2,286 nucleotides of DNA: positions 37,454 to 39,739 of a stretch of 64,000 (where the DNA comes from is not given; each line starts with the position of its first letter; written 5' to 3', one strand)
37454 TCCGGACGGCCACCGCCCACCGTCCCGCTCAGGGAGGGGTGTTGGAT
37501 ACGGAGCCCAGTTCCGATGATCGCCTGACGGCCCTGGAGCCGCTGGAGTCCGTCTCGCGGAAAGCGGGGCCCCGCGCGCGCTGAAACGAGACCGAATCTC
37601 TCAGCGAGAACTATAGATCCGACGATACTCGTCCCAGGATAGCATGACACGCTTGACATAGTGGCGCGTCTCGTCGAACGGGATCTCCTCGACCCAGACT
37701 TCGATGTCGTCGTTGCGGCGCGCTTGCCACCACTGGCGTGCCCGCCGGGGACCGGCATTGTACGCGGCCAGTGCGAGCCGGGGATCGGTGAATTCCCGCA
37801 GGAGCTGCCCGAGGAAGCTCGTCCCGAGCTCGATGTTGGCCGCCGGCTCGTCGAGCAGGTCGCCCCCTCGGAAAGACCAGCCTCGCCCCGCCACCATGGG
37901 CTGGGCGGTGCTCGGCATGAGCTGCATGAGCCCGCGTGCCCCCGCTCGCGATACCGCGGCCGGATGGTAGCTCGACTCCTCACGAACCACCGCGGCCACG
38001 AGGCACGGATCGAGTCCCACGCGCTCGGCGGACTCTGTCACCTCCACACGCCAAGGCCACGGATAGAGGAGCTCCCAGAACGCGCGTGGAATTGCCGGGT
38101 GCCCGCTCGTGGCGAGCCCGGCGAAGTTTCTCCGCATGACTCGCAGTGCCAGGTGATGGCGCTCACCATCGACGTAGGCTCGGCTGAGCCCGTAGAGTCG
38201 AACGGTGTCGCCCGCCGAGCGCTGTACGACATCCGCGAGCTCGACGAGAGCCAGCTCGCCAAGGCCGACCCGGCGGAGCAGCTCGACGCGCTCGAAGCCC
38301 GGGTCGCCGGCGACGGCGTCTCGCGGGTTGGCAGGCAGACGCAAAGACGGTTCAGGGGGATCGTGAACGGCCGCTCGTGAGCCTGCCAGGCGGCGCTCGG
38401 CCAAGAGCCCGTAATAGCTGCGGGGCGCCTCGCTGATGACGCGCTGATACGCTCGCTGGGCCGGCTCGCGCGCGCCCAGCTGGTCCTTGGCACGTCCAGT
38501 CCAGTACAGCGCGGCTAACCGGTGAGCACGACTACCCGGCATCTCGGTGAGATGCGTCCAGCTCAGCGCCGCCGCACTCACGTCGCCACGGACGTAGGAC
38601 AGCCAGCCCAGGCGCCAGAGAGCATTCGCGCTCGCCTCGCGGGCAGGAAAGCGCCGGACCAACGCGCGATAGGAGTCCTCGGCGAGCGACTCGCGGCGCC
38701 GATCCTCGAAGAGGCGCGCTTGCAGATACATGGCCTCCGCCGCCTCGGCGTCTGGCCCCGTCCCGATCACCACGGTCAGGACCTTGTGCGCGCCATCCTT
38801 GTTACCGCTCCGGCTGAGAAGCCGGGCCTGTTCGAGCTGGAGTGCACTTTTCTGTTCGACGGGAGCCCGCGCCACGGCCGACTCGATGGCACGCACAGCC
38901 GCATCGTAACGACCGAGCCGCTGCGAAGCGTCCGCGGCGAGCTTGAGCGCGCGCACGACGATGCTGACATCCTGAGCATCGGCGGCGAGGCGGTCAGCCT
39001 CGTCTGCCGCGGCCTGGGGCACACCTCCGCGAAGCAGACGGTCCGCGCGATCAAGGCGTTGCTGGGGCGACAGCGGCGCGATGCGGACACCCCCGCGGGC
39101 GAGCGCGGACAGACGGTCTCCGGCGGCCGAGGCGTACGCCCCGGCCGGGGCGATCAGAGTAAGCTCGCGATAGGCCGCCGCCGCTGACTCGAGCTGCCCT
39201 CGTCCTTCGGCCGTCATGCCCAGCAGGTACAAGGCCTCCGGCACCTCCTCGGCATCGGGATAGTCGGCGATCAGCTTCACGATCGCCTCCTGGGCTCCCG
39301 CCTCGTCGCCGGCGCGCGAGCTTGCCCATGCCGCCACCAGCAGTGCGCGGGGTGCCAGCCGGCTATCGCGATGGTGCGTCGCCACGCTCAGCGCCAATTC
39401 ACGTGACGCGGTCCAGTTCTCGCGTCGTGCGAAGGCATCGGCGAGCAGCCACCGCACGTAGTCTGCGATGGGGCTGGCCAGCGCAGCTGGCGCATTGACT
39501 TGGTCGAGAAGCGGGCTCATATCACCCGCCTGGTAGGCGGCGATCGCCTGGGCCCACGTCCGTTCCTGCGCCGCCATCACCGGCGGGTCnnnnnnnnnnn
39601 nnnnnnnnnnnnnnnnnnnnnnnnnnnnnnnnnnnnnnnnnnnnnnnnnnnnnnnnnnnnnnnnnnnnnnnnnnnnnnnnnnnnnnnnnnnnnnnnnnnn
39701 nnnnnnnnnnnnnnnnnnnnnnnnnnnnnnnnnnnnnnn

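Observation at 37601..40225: Single ORF fusing a CDP-alcohol phosphatidyltransferase (PgsA-like) membrane domain to a TPR + SLT lytic transglycosylase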

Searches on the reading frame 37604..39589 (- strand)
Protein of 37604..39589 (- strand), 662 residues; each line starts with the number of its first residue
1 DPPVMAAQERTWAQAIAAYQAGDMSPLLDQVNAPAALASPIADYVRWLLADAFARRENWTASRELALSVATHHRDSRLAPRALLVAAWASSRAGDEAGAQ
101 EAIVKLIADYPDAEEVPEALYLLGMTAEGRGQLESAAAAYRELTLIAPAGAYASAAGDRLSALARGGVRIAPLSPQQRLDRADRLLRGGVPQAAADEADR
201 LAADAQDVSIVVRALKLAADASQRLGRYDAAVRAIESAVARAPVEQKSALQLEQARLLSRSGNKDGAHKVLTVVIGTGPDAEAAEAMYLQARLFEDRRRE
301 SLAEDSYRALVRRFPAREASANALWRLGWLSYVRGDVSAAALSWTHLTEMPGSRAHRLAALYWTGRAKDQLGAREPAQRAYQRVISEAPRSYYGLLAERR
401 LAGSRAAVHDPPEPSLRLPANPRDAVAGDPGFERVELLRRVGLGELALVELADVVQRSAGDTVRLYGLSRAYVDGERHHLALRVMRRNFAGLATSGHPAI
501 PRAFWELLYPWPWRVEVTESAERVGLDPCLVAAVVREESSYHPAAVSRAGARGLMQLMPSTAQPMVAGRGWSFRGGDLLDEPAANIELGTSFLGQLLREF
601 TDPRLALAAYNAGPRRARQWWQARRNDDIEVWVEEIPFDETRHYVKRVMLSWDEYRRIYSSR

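Call 18: search_solved_structures(query=window:37604-39589:-, max_evalue=0.001, show_alignments=1)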
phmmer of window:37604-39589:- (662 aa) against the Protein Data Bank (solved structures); distinct sequences matched with E-value up to 0.001: 27.
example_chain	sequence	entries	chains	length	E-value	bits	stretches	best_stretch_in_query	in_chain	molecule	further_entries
6fbt_A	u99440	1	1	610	8.9e-26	94.1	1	506-649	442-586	Probable soluble lytic transglycosylase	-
5ohu_A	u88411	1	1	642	1.1e-25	93.9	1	506-649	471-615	Soluble lytic murein transglycosylase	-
6fc4_A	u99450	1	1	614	2.2e-25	92.9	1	506-649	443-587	Soluble lytic murein transglycosylase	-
6fcq_A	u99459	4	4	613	2.2e-25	92.9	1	506-649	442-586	Soluble lytic murein transglycosylase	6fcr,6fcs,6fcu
5o1j_A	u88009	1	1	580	1.1e-24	90.6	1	348-658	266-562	Putative soluble lytic murein transglycosylase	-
6fpn_B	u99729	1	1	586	1.4e-24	90.2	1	348-658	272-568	Putative soluble lytic murein transglycosylase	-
5o24_A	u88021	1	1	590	1.5e-24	90.1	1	348-658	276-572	Transglycosylase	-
5mpq_A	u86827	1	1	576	1.5e-24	90.1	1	348-658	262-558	Transglycosylase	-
5o29_A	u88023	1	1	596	1.5e-24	90.1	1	348-658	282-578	Transglycosylase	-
5o2n_A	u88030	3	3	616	1.7e-24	89.9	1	348-658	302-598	Transglycosylase | Putative soluble lytic murein transglycosylase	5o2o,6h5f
1qsa_A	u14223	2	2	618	2.2e-21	79.6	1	531-659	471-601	PROTEIN (SOLUBLE LYTIC TRANSGLYCOSYLASE SLT70) | SOLUBLE LYTIC TRANSGLYCOSYLASE SLT70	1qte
1sly_A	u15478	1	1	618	4.8e-20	75.2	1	531-659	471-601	70-KDA SOLUBLE LYTIC TRANSGLYCOSYLASE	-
9vi7_A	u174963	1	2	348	6e-09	38.5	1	519-600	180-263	lytic transglycosylase c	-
4c5f_A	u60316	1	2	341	9.8e-09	37.8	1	517-598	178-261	MEMBRANE-BOUND LYTIC MUREIN TRANSGLYCOSYLASE C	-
4cfo_A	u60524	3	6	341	2.6e-08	36.5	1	517-598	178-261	MLTC | MEMBRANE-BOUND LYTIC MUREIN TRANSGLYCOSYLASE C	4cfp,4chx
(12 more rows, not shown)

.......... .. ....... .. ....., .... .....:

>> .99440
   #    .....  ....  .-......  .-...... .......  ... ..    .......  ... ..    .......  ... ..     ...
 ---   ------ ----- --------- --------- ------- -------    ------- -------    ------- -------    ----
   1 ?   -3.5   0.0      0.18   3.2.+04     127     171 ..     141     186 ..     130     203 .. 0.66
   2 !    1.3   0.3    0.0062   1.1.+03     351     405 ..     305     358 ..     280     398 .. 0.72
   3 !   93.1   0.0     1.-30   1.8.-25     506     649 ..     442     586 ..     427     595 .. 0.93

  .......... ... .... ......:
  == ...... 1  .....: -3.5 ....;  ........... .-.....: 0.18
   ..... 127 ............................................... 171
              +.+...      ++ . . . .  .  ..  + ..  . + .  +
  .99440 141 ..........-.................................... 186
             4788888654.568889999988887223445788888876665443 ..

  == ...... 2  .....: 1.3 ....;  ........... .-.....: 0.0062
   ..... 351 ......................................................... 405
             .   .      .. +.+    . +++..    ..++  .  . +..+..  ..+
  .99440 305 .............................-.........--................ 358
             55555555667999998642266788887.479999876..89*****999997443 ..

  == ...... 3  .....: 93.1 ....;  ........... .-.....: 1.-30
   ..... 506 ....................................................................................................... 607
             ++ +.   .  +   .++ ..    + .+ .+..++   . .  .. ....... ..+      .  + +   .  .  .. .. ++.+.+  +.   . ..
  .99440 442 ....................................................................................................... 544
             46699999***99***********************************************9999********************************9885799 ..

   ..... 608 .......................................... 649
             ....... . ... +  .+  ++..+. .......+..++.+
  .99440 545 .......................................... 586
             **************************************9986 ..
